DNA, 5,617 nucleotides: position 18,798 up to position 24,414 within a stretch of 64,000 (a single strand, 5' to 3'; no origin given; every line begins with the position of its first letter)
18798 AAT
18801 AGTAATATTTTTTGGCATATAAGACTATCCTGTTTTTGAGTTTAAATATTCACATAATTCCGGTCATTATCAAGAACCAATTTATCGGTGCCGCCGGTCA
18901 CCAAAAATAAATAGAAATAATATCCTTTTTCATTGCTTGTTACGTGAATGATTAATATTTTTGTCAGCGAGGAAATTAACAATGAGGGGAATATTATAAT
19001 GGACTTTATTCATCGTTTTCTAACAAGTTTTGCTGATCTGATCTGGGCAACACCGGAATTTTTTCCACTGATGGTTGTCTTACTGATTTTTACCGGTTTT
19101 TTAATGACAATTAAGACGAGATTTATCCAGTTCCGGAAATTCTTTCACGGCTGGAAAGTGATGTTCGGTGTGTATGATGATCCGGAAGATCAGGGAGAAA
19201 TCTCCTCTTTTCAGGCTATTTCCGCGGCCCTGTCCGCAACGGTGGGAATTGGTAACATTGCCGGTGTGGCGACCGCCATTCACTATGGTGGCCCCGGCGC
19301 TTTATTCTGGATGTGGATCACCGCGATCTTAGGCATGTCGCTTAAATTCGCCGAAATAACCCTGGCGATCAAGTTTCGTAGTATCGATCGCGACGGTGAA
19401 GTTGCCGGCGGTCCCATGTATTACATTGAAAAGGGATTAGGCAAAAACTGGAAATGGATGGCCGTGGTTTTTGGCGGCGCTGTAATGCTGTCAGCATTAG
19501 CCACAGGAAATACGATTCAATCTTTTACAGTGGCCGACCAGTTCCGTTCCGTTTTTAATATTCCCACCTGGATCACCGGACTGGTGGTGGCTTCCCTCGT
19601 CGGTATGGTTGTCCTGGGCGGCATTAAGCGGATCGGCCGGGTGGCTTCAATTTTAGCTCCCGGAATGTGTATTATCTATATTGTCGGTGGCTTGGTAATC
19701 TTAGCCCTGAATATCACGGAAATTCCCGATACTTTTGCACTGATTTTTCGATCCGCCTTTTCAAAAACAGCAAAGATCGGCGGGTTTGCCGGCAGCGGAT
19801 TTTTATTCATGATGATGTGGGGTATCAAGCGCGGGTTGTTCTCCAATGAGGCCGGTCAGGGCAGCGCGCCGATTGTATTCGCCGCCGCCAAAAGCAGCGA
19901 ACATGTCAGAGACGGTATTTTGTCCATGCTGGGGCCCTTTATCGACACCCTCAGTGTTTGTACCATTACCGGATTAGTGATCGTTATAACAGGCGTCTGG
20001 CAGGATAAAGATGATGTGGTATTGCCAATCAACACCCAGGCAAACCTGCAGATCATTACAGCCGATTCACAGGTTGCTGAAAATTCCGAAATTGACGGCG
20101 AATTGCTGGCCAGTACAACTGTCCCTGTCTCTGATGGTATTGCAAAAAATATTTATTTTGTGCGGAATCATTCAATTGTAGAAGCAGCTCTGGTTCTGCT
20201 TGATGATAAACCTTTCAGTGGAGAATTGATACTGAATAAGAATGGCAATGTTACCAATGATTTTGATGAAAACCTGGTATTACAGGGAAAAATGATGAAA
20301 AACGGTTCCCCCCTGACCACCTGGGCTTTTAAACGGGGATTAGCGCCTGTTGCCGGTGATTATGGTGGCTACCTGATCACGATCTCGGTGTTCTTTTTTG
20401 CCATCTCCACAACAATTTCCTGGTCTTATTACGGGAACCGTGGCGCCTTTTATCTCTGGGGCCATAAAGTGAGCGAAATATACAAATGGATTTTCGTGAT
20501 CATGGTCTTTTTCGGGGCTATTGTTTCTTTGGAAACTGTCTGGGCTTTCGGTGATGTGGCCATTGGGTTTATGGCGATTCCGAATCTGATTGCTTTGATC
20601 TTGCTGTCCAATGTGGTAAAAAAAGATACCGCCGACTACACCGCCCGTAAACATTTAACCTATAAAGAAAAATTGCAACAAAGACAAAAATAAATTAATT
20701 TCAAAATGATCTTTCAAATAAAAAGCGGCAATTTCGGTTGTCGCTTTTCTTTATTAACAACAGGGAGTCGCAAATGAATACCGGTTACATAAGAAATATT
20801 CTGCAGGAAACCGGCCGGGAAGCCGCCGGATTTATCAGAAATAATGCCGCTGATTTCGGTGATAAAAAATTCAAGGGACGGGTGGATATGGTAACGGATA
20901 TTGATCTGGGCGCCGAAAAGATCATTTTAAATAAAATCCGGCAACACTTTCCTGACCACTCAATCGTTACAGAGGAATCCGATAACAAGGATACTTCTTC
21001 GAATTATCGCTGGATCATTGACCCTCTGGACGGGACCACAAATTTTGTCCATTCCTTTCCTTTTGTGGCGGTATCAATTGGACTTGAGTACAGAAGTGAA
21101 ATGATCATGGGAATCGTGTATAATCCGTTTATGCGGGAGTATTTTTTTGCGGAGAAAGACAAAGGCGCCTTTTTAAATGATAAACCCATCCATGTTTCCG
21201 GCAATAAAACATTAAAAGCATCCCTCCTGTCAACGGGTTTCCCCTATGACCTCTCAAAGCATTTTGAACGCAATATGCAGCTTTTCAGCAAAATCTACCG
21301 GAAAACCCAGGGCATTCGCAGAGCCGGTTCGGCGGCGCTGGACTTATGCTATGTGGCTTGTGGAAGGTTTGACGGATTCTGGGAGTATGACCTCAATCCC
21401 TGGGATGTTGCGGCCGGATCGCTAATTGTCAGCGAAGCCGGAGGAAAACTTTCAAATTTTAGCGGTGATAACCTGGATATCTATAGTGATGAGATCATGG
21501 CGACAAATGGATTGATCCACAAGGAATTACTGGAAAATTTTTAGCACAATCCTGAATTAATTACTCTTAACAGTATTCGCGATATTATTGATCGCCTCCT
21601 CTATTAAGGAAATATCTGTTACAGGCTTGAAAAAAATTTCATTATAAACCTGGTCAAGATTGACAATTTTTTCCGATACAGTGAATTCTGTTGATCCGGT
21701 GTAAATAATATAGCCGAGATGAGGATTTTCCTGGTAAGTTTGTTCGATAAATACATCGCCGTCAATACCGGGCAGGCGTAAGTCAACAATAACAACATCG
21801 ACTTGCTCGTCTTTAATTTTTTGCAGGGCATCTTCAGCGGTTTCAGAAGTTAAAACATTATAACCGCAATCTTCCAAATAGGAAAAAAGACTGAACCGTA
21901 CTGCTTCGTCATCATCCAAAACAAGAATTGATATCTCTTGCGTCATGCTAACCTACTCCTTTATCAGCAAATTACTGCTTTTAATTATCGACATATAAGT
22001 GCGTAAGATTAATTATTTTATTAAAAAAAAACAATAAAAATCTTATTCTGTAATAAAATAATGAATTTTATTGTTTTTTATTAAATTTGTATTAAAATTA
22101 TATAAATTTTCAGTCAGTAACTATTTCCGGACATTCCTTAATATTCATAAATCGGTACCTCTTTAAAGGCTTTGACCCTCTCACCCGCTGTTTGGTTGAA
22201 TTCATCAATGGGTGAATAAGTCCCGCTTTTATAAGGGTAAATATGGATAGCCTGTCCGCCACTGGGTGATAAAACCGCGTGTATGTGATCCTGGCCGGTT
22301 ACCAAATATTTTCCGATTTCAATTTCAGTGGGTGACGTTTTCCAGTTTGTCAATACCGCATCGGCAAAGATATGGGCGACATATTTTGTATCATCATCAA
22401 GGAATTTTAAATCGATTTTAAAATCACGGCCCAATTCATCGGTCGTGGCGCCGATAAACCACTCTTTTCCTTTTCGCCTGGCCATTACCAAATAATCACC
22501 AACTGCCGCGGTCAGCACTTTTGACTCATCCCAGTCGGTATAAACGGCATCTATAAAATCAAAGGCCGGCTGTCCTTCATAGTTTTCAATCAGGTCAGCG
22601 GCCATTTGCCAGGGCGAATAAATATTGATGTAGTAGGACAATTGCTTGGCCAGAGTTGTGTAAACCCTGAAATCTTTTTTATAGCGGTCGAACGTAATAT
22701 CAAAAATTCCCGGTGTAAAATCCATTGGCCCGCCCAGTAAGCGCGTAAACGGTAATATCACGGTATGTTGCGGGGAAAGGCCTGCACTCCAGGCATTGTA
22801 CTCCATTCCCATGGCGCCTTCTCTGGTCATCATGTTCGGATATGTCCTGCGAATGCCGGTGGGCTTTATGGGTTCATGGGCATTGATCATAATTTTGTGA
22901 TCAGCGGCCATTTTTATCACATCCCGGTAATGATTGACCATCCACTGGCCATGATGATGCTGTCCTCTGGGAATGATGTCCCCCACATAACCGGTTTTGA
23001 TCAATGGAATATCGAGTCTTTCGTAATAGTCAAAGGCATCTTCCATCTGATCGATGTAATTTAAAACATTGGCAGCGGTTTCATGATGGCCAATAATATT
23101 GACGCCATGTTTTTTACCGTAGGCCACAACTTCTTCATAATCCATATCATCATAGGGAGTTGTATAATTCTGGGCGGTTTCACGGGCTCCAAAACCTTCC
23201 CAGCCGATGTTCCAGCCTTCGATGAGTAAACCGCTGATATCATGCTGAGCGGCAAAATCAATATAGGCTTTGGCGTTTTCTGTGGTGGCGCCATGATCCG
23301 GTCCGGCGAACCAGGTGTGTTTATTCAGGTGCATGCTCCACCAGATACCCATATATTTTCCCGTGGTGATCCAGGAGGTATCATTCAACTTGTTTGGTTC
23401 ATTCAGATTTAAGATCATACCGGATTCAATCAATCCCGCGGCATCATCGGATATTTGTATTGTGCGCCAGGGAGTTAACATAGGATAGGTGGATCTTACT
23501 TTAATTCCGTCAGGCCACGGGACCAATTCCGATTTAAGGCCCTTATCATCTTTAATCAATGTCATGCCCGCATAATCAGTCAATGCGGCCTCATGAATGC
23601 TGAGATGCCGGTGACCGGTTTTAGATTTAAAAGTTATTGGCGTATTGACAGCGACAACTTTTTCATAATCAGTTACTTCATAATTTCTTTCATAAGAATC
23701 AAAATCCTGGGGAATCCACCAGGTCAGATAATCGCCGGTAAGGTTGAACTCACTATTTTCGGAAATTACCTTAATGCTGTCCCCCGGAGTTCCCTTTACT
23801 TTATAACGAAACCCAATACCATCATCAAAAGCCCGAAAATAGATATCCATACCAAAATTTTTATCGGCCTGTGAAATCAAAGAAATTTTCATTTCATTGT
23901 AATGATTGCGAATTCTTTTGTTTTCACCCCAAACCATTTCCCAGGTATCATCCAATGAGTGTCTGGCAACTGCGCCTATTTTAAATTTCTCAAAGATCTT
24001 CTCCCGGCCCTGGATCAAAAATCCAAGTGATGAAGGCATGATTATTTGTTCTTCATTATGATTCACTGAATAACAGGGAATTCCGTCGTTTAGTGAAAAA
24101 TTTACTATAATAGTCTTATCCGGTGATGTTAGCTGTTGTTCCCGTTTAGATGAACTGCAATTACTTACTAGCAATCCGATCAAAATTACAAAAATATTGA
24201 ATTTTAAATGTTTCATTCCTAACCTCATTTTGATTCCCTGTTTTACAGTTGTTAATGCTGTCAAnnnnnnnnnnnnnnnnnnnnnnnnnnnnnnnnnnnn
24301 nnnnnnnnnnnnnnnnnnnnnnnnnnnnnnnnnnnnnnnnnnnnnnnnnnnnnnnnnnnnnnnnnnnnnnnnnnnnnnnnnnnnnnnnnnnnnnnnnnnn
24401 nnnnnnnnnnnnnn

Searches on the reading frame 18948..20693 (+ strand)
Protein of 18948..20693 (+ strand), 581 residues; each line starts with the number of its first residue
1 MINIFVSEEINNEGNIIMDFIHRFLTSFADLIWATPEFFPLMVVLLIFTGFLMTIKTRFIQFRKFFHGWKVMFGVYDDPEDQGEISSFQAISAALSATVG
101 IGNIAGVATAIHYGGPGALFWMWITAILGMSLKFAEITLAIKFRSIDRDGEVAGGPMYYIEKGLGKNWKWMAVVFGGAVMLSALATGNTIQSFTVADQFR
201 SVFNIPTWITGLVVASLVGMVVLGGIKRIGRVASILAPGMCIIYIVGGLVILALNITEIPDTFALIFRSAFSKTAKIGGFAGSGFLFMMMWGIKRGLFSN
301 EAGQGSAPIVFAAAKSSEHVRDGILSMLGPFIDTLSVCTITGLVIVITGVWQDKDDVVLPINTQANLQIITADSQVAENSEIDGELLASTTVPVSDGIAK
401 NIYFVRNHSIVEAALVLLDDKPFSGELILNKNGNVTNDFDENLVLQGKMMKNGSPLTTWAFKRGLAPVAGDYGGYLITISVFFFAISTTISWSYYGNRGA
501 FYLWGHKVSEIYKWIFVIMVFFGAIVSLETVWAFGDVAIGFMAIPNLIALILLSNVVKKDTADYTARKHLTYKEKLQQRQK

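Call 6: search_protein_families(library=pfam, proteins=[window:18948-20693:+], max_evalue=0.001)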
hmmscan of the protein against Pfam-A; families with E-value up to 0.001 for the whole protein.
window:18948-20693:+ (581 aa): 1 family
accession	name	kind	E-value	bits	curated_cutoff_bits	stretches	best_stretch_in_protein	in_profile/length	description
PF01235.23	Na_Ala_symp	-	3e-133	445.3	24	1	80-571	8-386/392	Sodium:alanine symporter family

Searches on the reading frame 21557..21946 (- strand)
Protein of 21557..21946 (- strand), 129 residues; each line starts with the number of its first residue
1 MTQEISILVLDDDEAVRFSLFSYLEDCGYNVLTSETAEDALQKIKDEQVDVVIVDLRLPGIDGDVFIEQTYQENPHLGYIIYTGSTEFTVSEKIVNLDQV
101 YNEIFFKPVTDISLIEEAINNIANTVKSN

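Call 6: search_protein_families(library=pfam, proteins=[window:21557-21946:-], max_evalue=0.001)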
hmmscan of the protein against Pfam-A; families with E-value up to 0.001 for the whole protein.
window:21557-21946:- (129 aa): 1 family
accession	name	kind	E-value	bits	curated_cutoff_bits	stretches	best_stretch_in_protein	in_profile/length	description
PF00072.30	Response_reg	-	2.1e-17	63.7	30.2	1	7-116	1-108/111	Response regulator receiver domain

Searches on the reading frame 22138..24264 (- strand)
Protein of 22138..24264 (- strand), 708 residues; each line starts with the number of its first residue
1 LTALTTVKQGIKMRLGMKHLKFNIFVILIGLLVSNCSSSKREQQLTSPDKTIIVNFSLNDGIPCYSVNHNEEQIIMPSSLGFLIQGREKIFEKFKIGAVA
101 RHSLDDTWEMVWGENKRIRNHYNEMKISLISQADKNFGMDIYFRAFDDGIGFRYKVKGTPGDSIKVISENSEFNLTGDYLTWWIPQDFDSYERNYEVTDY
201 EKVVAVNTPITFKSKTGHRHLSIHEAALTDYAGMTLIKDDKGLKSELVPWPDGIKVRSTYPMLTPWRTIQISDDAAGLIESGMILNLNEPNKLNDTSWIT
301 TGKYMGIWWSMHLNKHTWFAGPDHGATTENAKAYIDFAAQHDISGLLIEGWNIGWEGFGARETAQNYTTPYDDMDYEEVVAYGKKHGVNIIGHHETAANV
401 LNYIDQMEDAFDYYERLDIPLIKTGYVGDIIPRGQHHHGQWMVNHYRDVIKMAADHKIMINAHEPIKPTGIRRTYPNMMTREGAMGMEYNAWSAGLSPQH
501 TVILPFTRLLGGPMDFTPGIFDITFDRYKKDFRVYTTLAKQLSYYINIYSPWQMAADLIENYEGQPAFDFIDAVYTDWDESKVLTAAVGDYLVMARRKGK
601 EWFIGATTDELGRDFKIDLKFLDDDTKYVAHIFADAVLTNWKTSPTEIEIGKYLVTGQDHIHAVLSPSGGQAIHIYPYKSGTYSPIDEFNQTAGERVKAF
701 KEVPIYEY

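Call 6: search_protein_families(library=pfam, proteins=[window:22138-24264:-], max_evalue=0.001)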
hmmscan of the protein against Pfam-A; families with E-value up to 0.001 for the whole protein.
window:22138-24264:- (708 aa): 3 families
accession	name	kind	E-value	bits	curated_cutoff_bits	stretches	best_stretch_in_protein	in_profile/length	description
PF10566.15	Glyco_hydro_97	-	8.6e-100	334.1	32.5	1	295-574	1-274/275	Glycoside hydrolase 97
PF14508.12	GH97_N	-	2.5e-66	223.9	25.3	1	45-290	1-229/229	Glycosyl-hydrolase 97 N-terminal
PF14509.12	GH97_C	-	2.2e-27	95.6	25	1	577-675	1-96/97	Glycosyl-hydrolase 97 C-terminal, oligomerisation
